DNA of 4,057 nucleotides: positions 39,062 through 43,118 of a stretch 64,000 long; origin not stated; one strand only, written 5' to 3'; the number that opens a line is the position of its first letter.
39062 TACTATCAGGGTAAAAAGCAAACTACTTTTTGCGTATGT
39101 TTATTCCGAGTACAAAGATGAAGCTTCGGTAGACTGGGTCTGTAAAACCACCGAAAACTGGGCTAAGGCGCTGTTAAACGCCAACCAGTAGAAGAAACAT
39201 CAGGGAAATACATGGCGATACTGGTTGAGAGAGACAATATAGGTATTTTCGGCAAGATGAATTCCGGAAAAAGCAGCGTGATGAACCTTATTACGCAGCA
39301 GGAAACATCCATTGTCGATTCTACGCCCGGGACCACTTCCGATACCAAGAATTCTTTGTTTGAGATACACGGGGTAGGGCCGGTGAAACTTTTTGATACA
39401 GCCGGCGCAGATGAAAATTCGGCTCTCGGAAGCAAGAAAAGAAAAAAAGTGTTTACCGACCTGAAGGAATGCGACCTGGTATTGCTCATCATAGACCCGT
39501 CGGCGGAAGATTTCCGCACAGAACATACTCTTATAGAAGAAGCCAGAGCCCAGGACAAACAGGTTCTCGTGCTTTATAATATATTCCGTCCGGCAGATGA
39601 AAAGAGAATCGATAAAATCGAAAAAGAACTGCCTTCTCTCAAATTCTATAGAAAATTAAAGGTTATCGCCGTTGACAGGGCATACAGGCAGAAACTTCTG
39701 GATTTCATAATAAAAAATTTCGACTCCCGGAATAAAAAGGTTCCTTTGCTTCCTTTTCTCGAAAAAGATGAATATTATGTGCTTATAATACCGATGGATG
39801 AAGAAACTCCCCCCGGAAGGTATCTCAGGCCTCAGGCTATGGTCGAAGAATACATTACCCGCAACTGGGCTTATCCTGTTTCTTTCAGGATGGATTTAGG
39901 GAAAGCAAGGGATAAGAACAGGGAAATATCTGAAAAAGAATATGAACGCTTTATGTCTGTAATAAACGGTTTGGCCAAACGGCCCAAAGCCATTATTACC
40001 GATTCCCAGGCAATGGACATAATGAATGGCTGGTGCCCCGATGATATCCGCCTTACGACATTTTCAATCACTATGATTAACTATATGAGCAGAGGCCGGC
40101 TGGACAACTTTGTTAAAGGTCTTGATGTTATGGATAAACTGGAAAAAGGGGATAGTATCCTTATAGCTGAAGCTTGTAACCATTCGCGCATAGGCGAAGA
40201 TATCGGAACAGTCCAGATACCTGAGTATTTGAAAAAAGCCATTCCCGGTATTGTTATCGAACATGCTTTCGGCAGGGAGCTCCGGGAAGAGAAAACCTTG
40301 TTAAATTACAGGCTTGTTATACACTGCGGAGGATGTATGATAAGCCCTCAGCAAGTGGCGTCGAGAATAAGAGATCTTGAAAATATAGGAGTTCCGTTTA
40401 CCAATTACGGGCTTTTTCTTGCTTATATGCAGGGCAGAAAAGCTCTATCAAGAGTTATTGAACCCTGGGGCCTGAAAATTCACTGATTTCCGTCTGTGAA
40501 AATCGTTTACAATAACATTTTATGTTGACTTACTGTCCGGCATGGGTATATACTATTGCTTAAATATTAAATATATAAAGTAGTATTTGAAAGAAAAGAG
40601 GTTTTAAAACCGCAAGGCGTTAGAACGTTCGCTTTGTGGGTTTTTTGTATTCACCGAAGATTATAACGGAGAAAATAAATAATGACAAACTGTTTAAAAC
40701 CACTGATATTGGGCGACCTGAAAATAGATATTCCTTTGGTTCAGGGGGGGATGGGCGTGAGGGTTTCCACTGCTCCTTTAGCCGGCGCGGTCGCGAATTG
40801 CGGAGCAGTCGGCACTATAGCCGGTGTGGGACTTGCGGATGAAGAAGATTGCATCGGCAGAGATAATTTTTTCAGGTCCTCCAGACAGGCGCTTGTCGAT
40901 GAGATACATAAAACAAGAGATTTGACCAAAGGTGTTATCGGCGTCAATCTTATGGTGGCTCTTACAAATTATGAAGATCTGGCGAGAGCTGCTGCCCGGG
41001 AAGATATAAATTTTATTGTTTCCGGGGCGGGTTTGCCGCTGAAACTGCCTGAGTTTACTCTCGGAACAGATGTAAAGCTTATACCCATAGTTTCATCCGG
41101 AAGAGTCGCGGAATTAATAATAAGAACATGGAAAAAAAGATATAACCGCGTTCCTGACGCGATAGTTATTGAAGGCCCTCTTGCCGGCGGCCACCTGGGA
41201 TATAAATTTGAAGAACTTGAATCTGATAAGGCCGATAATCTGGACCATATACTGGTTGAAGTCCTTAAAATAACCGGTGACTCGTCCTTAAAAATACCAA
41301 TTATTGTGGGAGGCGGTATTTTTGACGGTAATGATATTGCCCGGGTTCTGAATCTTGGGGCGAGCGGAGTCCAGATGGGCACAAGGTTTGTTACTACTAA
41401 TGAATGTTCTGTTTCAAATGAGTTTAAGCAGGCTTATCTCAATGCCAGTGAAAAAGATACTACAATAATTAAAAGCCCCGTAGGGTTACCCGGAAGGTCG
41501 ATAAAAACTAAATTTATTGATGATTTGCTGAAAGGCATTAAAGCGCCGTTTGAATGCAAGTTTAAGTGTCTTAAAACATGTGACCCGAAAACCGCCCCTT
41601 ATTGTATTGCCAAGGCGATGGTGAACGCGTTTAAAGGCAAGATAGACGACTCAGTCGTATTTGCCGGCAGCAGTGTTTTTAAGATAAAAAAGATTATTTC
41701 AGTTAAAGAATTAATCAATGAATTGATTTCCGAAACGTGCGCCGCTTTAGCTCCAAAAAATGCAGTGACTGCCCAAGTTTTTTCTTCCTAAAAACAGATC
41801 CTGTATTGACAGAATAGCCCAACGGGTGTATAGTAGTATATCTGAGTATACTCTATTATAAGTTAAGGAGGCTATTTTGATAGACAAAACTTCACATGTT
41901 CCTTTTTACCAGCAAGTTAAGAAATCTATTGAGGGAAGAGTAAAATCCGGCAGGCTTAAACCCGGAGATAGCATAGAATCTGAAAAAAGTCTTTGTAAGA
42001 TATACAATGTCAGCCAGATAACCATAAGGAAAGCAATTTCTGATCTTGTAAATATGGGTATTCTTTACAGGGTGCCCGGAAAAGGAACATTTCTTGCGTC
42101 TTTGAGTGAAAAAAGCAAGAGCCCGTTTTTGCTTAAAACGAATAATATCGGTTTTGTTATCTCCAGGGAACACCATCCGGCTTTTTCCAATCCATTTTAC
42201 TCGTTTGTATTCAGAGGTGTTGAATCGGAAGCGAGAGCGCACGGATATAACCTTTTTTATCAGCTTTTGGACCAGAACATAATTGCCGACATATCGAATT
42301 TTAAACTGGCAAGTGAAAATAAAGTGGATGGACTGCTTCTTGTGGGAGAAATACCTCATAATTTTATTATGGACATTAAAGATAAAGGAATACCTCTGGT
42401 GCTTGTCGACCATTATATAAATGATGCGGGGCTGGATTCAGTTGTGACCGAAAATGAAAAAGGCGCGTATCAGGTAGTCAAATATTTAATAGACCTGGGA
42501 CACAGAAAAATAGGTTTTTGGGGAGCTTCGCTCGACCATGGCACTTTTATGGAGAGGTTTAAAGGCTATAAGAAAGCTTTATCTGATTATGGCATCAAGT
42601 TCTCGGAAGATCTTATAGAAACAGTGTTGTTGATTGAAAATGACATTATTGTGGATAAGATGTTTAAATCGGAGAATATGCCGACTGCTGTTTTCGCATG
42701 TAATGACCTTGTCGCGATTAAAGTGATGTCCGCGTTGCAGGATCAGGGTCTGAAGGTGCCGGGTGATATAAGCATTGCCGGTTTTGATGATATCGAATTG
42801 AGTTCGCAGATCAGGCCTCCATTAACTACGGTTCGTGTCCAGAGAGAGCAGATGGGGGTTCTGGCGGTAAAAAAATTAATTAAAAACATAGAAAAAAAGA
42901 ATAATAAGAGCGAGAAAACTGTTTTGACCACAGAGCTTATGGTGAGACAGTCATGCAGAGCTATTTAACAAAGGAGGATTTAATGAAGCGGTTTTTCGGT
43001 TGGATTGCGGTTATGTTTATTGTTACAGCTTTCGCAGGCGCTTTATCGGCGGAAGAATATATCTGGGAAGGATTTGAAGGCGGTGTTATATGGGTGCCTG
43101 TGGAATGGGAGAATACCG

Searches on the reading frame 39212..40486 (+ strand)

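Call 41: search_protein_families(library=pfam, proteins=[window:39212-40486:+], max_evalue=0.00001)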
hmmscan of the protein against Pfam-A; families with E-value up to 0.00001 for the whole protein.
window:39212-40486:+ (424 aa): 4 families
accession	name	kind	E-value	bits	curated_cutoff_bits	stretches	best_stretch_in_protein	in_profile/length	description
PF18133.7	HydF_tetramer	-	8.9e-37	125.9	22.6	1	299-418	2-118/118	Hydrogen maturase F tetramerization domain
PF01926.29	MMR_HSR1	-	2.8e-19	69.7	21.9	1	10-123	2-112/113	50S ribosome-binding GTPase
PF18128.7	HydF_dimer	-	5.9e-12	46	23.4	1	183-290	6-96/99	Hydrogen maturase F dimerization domain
PF02421.24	FeoB_N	-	4.8e-06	26.6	27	1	10-140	3-130/156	Ferrous iron transport protein B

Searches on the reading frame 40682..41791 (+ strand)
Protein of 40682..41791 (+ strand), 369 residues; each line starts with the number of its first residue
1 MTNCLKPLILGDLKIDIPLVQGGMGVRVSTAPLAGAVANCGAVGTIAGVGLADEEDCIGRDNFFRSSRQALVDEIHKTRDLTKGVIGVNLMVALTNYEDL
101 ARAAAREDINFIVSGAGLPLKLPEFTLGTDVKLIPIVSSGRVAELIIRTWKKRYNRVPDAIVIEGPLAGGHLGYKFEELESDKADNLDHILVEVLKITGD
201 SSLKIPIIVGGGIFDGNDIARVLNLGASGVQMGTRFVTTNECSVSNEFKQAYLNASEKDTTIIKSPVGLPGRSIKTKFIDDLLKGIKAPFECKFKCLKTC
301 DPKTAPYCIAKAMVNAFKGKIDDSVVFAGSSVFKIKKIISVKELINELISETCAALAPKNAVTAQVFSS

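Call 42: search_protein_families(library=pfam, proteins=[window:40682-41791:+], max_evalue=0.00001)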
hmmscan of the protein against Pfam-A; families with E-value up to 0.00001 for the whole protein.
window:40682-41791:+ (369 aa): 2 families
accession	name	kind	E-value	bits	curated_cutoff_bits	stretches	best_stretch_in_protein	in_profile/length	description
PF03060.21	NMO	-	2.5e-52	178.8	28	1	13-350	8-330/331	Nitronate monooxygenase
PF00478.31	IMPDH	-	8.2e-06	25.5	25.6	0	201-246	204-249/345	IMP dehydrogenase / GMP reductase domain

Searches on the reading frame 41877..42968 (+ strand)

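Call 42: search_protein_families(library=pfam, proteins=[window:41877-42968:+], max_evalue=0.00001)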
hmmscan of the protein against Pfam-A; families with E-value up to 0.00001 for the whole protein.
window:41877-42968:+ (363 aa): 4 families
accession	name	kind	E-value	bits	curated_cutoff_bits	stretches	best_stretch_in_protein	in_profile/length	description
PF13377.12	Peripla_BP_3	-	2.3e-35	122.6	26.5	1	201-360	1-167/167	Periplasmic binding protein-like domain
PF00532.27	Peripla_BP_1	-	3.2e-27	96.2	22.2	1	90-354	3-277/281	Periplasmic binding proteins and sugar binding domain of LacI family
PF00392.27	GntR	-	1.2e-14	54.2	27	1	11-72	2-63/64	Bacterial regulatory proteins, gntR family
PF13407.12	Peripla_BP_4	-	4.7e-14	53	35.1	1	101-306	6-219/258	Periplasmic binding protein domain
